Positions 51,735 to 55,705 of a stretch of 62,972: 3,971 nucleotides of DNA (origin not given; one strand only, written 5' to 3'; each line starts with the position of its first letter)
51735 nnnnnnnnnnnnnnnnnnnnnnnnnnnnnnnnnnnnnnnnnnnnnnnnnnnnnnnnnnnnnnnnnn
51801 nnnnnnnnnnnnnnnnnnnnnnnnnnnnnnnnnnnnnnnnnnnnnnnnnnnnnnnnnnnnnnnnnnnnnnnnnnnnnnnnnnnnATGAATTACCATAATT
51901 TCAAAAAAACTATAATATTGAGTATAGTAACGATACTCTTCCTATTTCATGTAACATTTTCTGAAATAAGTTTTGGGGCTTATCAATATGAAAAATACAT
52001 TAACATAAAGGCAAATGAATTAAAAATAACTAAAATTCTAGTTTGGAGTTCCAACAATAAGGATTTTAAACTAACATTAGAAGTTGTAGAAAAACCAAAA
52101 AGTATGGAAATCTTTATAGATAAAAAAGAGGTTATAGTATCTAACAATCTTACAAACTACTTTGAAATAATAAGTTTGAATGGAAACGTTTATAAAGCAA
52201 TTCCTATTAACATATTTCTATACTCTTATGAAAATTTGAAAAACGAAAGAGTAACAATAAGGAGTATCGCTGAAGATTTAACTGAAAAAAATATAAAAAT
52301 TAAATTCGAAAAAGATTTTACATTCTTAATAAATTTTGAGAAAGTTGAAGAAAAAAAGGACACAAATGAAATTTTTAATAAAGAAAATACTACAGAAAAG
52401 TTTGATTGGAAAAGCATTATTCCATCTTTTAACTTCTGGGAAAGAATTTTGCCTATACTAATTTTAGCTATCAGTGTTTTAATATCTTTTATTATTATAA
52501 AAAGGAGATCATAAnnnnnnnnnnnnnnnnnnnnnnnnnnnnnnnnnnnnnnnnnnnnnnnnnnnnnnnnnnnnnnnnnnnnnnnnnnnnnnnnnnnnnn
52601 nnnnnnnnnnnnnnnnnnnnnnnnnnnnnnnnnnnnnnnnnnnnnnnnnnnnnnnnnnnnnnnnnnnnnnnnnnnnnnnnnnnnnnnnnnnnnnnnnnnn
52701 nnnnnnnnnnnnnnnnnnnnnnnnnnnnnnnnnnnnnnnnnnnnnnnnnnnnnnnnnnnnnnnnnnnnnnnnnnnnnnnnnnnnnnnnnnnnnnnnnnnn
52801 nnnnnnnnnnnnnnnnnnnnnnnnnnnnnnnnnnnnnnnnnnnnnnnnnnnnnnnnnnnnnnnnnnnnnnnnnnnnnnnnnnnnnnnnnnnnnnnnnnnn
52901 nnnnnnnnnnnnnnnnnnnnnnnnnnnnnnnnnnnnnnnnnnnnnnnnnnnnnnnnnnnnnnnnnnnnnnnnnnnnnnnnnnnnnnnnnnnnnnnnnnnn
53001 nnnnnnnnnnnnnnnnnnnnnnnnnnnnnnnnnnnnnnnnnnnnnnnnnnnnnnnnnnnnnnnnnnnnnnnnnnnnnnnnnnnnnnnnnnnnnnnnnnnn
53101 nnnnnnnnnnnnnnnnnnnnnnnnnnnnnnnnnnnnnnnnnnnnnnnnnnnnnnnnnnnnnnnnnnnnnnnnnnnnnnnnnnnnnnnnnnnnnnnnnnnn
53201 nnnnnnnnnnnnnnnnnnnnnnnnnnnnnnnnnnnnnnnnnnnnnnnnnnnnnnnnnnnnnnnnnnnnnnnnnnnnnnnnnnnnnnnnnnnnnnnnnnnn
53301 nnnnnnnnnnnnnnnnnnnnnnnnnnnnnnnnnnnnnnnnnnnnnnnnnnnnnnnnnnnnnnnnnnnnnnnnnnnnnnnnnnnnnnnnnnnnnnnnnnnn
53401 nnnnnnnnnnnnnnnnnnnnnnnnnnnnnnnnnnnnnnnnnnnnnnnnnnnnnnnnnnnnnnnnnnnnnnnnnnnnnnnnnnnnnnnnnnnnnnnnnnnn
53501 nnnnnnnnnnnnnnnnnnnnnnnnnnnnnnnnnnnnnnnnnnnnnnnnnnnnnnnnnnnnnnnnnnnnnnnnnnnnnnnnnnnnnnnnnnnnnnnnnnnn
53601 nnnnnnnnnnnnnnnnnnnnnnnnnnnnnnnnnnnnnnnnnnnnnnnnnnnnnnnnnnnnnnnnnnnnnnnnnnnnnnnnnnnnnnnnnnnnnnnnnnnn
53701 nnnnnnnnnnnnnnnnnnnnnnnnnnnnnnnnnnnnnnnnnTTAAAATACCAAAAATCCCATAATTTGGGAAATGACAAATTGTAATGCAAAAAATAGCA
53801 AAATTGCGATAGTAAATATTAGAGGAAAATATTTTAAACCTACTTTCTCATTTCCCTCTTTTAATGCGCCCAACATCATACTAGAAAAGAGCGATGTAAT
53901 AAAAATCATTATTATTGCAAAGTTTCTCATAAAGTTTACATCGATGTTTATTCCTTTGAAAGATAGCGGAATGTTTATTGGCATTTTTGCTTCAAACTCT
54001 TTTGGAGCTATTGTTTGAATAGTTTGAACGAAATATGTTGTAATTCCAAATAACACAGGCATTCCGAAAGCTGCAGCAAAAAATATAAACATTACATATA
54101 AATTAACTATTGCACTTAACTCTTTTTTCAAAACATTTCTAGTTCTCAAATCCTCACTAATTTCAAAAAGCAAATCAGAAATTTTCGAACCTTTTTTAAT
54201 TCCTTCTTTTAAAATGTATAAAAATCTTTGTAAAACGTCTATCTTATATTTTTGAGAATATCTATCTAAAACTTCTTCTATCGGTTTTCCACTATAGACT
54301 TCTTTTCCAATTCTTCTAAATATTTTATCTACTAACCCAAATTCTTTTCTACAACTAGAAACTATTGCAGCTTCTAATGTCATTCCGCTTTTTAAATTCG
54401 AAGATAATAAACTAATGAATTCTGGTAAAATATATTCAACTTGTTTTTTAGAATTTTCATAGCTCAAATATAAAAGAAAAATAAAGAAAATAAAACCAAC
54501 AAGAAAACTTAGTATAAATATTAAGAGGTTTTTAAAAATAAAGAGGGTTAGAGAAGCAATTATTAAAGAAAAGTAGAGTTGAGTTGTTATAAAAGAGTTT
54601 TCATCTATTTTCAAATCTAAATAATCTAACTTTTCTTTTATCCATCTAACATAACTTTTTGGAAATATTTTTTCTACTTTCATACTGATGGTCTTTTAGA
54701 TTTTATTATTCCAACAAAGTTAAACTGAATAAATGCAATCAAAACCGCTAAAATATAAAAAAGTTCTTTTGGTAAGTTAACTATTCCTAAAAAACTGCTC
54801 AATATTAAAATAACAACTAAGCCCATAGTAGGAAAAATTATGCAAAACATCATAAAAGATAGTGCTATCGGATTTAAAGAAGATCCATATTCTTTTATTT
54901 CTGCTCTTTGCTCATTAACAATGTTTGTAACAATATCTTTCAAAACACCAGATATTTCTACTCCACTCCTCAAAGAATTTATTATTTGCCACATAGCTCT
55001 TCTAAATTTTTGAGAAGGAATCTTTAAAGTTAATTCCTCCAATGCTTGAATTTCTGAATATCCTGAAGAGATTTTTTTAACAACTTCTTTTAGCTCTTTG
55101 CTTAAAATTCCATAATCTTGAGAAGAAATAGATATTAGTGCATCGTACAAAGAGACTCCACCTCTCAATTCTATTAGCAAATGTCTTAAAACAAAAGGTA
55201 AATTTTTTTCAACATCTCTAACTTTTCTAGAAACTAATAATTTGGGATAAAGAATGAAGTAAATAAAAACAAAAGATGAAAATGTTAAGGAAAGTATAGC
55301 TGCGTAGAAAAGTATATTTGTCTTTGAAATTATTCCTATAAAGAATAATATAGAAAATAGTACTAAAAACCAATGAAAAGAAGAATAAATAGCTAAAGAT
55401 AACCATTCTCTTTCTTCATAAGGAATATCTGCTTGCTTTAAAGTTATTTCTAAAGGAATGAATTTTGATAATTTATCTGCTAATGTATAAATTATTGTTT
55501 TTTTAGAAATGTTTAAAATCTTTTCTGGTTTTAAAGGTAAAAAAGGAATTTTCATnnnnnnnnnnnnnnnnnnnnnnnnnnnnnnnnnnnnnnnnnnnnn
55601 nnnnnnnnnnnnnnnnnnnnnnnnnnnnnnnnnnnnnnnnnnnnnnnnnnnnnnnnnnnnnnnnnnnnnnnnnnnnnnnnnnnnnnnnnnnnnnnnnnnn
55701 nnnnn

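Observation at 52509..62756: Epd/Tad-like type IV filament locus with a split platform protein and six pilin-like genes, but no prepilin peptidase in view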

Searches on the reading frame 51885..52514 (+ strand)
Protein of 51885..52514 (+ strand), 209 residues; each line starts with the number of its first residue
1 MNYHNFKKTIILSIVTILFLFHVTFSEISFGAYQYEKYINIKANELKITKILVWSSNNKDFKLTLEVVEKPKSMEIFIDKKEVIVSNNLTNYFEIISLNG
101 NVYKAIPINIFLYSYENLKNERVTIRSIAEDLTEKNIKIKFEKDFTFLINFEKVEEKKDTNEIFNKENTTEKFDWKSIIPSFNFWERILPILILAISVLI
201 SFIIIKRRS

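Call 8: search_protein_families(library=pfam, proteins=[window:51885-52514:+], max_evalue=0.01)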
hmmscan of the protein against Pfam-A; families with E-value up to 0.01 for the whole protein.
window:51885-52514:+ (209 aa): 0 families

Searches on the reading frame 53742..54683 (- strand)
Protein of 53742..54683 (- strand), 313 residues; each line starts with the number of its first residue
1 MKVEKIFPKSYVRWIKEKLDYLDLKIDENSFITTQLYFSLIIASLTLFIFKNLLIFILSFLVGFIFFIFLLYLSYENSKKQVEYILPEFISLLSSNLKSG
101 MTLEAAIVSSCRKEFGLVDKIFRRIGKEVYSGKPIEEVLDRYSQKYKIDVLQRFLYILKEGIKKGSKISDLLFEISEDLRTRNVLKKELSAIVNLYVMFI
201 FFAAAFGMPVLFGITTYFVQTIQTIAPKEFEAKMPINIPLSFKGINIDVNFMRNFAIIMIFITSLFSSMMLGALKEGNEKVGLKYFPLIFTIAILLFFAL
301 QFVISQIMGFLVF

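Call 6: search_protein_families(library=pfam, proteins=[window:53742-54683:-], max_evalue=0.1)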
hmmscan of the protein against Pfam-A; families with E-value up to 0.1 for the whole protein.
window:53742-54683:- (313 aa): 1 family
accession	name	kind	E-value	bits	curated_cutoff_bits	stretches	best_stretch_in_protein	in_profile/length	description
PF00482.28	T2SSF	-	1.2e-13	51.5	25.2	1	89-212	1-121/125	Type II secretion system (T2SS), protein F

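Call 7: search_protein_families(library=ncbifam, proteins=[window:53742-54683:-], max_evalue=0.1)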
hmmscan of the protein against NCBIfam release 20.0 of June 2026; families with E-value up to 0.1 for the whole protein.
window:53742-54683:- (313 aa): 1 family
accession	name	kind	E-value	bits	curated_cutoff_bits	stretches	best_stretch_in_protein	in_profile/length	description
NF004705.1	PRK06041.1-3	equivalog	2.4e-07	30.1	400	1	29-308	192-462/465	archaellar assembly protein ArlJ/FlaJ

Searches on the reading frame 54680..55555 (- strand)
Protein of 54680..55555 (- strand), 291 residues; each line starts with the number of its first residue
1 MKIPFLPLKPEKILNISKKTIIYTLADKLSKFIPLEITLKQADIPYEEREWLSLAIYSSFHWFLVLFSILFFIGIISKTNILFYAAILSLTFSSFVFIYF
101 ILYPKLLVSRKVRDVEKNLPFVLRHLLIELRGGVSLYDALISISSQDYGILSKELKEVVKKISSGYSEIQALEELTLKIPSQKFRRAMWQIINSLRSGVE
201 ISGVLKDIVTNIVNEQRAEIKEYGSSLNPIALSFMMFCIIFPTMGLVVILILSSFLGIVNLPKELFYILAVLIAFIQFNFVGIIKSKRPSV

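Call 6: search_protein_families(library=pfam, proteins=[window:54680-55555:-], max_evalue=0.1)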
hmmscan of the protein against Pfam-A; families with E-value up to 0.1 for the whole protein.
window:54680-55555:- (291 aa): 2 families
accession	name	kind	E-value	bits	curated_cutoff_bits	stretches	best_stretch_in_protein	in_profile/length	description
PF00482.28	T2SSF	-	4e-19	69.3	25.2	1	123-248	2-124/125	Type II secretion system (T2SS), protein F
PF13903.11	Claudin_2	-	0.097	12.9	29.1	1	217-271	70-123/192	PMP-22/EMP/MP20/Claudin tight junction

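Call 7: search_protein_families(library=ncbifam, proteins=[window:54680-55555:-], max_evalue=0.1)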
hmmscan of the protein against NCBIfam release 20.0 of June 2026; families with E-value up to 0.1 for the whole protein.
window:54680-55555:- (291 aa): 2 families
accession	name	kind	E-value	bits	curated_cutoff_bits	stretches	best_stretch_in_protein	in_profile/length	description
NF046075.1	UpsF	equivalog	7.4e-10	38.2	400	1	61-278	31-251/484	membrane pilin protein UpsF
NF004704.2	PRK06041.1-2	equivalog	4.3e-08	32.3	550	1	65-289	22-248/555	archaellar assembly protein ArlJ/FlaJ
